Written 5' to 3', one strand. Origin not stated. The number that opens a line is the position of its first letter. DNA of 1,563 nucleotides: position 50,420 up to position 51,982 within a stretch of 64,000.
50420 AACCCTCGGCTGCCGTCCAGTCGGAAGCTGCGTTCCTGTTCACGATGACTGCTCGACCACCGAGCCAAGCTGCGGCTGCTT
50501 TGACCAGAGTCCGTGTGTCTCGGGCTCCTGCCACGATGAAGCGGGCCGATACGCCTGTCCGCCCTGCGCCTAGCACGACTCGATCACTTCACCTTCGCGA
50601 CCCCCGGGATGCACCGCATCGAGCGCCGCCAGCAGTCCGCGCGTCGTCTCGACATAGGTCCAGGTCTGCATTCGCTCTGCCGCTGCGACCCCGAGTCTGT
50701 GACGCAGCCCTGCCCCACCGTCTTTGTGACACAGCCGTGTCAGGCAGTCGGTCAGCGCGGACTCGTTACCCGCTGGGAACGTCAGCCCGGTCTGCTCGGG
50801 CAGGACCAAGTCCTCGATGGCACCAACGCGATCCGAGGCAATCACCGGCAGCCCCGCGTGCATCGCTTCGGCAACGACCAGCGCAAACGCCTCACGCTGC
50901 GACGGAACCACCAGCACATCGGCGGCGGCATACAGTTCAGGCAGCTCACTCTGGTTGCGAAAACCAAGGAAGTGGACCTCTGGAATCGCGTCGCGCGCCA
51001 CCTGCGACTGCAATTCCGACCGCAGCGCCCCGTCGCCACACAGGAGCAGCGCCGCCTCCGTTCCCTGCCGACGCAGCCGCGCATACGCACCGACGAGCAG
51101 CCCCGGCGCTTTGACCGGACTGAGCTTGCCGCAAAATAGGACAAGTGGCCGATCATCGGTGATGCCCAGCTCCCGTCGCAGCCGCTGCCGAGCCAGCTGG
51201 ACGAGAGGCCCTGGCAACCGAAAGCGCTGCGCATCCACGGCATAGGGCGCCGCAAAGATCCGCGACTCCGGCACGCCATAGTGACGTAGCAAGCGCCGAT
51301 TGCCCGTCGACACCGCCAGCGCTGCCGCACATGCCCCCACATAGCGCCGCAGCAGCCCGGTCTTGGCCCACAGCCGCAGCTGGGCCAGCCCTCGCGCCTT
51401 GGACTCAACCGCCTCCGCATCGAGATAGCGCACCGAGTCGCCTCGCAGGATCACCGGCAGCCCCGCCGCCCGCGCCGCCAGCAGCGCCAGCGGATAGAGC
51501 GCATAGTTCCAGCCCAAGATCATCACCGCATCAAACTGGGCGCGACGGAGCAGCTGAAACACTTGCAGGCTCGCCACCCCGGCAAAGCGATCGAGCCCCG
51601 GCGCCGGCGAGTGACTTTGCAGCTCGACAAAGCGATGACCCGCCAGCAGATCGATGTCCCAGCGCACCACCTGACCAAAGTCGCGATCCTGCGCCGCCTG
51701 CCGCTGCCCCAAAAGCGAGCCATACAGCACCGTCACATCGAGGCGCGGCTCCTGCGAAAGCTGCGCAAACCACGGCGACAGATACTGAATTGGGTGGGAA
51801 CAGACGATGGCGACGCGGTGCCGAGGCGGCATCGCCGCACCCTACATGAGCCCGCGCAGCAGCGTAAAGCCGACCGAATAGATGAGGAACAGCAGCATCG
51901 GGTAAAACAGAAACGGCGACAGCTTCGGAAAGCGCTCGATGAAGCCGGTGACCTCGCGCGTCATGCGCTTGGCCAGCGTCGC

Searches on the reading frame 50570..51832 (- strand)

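Call 45: search_protein_families(library=pfam, proteins=[window:50570-51832:-], max_evalue=0.001)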
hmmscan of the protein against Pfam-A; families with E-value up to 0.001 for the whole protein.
window:50570-51832:- (420 aa): 4 families
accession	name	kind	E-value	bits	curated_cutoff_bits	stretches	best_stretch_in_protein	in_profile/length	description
PF00534.26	Glycos_transf_1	-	3.5e-36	124.8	26.4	1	215-386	2-171/172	Glycosyl transferases group 1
PF13692.12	Glyco_trans_1_4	-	1.6e-32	113.1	27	1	228-368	1-140/142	Glycosyl transferases group 1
PF20706.3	GT4-conflict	-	4.8e-12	46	26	1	222-342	193-320/385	Family 4 Glycosyltransferase in conflict systems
PF13439.12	Glyco_transf_4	-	1.5e-07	32.1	28.5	1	79-203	52-170/170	Glycosyltransferase Family 4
